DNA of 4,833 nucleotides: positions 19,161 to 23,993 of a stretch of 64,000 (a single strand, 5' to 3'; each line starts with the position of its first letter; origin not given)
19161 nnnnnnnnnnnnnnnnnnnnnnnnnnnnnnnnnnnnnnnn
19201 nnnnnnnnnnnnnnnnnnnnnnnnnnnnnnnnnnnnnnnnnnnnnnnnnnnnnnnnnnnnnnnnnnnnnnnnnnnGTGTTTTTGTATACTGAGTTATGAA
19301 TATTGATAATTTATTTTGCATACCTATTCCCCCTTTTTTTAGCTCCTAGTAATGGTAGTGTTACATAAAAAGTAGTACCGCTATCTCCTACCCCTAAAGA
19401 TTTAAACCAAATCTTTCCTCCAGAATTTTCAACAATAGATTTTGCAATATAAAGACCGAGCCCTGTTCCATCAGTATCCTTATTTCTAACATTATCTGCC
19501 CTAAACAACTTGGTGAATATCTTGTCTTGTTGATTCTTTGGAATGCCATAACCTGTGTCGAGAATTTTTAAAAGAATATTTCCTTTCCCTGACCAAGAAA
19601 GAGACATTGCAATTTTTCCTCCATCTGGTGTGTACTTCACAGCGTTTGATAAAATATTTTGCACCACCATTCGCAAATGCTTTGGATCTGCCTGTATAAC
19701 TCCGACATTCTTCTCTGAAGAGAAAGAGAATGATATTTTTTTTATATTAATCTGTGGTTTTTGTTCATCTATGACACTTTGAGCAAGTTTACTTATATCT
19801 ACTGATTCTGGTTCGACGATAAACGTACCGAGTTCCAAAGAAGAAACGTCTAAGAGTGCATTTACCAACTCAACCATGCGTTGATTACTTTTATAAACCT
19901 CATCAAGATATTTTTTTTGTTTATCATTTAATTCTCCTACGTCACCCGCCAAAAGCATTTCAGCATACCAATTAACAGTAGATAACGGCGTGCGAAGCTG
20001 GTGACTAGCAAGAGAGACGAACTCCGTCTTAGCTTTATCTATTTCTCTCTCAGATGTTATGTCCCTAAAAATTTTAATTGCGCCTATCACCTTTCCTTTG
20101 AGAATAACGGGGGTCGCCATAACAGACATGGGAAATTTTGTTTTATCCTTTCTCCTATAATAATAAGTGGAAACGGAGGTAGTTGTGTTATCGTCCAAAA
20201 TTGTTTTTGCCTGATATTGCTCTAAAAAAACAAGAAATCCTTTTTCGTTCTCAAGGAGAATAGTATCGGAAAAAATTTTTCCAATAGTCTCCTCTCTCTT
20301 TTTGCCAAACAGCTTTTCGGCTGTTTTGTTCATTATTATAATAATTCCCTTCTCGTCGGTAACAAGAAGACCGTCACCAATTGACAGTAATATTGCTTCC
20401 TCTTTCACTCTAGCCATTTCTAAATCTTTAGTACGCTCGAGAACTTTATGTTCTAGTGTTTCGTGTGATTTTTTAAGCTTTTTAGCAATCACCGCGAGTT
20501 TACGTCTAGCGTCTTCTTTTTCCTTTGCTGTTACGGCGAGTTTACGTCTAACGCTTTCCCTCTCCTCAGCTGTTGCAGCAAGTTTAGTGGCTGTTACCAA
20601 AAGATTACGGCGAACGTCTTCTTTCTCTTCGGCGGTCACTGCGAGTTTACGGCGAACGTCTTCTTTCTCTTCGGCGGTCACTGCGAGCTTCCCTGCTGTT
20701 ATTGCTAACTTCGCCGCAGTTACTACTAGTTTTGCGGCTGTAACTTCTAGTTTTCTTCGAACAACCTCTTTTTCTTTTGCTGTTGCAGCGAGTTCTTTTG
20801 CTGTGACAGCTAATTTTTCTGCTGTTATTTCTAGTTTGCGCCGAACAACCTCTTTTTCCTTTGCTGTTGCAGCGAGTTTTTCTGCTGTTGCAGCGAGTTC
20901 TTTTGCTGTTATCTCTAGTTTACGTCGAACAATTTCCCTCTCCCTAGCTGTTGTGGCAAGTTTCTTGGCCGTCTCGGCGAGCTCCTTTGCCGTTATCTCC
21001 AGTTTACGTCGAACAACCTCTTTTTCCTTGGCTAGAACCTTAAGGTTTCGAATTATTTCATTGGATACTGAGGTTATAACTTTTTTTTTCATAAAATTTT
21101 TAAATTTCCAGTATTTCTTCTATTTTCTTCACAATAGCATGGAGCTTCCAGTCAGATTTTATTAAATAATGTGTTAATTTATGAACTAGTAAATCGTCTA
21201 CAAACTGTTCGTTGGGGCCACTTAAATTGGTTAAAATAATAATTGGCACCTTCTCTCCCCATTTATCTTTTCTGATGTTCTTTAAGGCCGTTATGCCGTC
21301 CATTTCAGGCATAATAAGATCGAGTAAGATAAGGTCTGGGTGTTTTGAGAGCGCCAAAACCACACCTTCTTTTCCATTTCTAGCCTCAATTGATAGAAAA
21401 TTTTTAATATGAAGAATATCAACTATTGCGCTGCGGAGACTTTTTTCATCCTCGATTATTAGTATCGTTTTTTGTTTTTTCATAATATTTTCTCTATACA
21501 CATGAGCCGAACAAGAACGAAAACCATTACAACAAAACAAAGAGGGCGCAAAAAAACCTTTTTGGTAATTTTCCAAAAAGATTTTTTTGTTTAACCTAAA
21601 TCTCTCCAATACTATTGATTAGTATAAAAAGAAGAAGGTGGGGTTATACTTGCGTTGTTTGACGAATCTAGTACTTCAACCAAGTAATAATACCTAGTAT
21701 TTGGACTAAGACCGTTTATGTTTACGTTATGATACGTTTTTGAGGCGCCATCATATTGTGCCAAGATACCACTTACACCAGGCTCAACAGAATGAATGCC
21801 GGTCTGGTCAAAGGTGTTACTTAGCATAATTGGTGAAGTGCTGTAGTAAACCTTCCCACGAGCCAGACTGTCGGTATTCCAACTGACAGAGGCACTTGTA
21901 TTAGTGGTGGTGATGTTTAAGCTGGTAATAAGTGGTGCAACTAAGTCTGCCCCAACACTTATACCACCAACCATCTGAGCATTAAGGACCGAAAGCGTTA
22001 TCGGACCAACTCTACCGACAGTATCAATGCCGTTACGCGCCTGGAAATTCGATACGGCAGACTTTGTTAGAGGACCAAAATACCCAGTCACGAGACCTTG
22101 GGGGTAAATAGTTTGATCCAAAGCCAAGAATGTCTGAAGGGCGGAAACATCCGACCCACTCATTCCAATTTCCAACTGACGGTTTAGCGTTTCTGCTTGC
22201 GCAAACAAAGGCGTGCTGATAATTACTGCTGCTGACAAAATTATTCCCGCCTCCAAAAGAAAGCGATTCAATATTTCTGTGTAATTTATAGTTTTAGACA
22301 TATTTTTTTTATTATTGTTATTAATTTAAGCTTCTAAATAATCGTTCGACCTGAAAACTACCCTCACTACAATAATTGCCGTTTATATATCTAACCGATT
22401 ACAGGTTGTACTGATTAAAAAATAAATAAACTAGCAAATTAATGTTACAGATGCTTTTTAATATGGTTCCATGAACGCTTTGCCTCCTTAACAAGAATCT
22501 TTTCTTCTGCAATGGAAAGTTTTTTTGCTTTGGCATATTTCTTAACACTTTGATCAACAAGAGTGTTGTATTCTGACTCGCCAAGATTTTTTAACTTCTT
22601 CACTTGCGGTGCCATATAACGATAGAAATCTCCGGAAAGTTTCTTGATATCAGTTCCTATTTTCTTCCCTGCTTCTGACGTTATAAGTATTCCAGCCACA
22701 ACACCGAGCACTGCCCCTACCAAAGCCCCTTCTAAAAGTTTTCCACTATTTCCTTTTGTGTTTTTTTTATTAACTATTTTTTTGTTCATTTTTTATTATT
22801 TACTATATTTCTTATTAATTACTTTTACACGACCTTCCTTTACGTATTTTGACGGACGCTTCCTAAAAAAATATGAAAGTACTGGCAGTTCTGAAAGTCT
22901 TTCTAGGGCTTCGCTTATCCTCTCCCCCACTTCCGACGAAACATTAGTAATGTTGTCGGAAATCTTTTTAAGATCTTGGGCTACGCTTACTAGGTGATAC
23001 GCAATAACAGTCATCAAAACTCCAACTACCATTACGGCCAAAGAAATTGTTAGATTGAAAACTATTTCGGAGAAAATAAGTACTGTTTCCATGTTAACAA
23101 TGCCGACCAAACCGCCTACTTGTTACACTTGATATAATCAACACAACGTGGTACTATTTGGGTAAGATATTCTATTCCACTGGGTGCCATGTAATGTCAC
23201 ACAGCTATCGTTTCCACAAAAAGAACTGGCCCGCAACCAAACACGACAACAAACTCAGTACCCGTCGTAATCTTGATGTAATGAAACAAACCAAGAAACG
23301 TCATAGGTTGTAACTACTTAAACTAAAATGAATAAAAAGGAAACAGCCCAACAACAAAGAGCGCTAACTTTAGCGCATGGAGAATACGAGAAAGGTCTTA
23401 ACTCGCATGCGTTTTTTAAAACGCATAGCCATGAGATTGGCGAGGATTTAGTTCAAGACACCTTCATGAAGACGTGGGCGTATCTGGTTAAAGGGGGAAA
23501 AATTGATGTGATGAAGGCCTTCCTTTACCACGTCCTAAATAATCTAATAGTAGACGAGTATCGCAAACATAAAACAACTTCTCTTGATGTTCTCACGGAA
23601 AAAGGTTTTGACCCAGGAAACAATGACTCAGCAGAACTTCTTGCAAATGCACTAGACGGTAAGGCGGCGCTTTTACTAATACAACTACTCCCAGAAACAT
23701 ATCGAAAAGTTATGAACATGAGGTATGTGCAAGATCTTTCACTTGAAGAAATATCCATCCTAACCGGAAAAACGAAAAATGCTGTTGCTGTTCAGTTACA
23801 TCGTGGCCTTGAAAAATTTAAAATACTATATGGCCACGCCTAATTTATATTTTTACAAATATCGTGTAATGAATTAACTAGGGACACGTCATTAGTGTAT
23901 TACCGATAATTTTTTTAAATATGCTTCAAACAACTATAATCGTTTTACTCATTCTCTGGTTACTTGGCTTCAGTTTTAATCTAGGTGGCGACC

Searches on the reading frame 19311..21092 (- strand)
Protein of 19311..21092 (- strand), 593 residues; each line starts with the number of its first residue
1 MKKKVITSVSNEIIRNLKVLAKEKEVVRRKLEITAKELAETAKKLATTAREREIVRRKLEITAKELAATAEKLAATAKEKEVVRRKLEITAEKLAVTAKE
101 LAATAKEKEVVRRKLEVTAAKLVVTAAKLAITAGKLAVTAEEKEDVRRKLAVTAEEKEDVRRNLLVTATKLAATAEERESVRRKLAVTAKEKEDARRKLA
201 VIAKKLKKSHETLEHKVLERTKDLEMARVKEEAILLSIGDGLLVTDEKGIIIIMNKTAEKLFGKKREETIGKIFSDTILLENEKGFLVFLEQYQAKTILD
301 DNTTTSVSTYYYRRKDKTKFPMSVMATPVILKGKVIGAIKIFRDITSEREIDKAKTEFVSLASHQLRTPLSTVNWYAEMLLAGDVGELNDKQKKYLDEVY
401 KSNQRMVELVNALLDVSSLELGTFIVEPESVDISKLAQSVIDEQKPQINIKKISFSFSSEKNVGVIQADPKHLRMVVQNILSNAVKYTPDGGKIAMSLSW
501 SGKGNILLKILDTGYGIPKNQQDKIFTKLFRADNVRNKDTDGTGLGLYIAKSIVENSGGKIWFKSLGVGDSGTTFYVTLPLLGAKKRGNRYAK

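Call 27: search_protein_families(library=pfam, proteins=[window:19311-21092:-], max_evalue=0.001)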
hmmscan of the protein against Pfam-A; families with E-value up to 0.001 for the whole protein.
window:19311-21092:- (593 aa): 5 families
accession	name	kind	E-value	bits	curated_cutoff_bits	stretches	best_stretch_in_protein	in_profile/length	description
PF02518.31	HATPase_c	-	1.5e-26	93.4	26.4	1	469-581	2-109/111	Histidine kinase-, DNA gyrase B-, and HSP90-like ATPase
PF00512.31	HisKA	-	6.7e-17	61.7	26.9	1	354-421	1-65/66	His Kinase A (phospho-acceptor) domain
PF13426.13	PAS_9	-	7.7e-14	52.3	27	1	240-346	2-102/103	PAS domain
PF00989.32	PAS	-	3e-13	50.2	22.6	1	232-345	4-113/113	PAS fold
PF08448.16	PAS_4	-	1.1e-07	32.5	23.1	1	237-350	3-110/110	PAS fold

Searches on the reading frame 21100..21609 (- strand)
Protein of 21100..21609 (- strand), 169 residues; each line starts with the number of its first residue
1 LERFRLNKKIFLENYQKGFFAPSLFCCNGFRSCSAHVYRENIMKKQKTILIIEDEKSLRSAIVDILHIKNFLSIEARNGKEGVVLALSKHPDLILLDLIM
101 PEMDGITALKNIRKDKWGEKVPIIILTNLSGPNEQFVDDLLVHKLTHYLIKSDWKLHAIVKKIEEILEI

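Call 27: search_protein_families(library=pfam, proteins=[window:21100-21609:-], max_evalue=0.001)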
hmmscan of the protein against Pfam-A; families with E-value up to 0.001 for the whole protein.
window:21100-21609:- (169 aa): 1 family
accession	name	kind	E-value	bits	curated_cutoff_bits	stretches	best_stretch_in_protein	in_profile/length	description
PF00072.30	Response_reg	-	3.3e-18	66.3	30.2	1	49-152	1-100/111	Response regulator receiver domain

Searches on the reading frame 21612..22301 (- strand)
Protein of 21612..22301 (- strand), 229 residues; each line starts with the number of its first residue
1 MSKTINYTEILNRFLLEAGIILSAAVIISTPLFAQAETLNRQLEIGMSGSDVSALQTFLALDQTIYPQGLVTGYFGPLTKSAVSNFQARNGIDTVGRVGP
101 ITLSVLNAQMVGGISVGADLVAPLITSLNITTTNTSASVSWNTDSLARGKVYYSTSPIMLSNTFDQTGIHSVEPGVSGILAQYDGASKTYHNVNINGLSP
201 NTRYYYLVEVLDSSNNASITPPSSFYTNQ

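Call 27: search_protein_families(library=pfam, proteins=[window:21612-22301:-], max_evalue=0.001)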
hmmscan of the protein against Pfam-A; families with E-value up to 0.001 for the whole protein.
window:21612-22301:- (229 aa): 2 families
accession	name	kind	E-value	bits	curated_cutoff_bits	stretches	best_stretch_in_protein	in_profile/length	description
PF16656.11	Pur_ac_phosph_N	-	5.9e-12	46.4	30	1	127-225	5-91/93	Purple acid Phosphatase, N-terminal domain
PF01471.23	PG_binding_1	-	2.2e-10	41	23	1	48-106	1-57/57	Putative peptidoglycan binding domain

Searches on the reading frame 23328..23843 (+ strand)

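Call 61: search_protein_families(library=pfam, proteins=[window:23328-23843:+], max_evalue=0.001)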
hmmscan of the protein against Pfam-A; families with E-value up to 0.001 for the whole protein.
window:23328-23843:+ (171 aa): 3 families
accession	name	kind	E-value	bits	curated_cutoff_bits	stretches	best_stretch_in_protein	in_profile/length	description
PF08281.18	Sigma70_r4_2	-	4.2e-13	49.2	25.7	1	115-163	5-53/54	Sigma-70, region 4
PF04542.20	Sigma70_r2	-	9.8e-07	28.9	24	1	24-82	9-69/71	Sigma-70 region 2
PF04545.22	Sigma70_r4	-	4.5e-06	26.5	24.1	1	118-163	2-47/50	Sigma-70, region 4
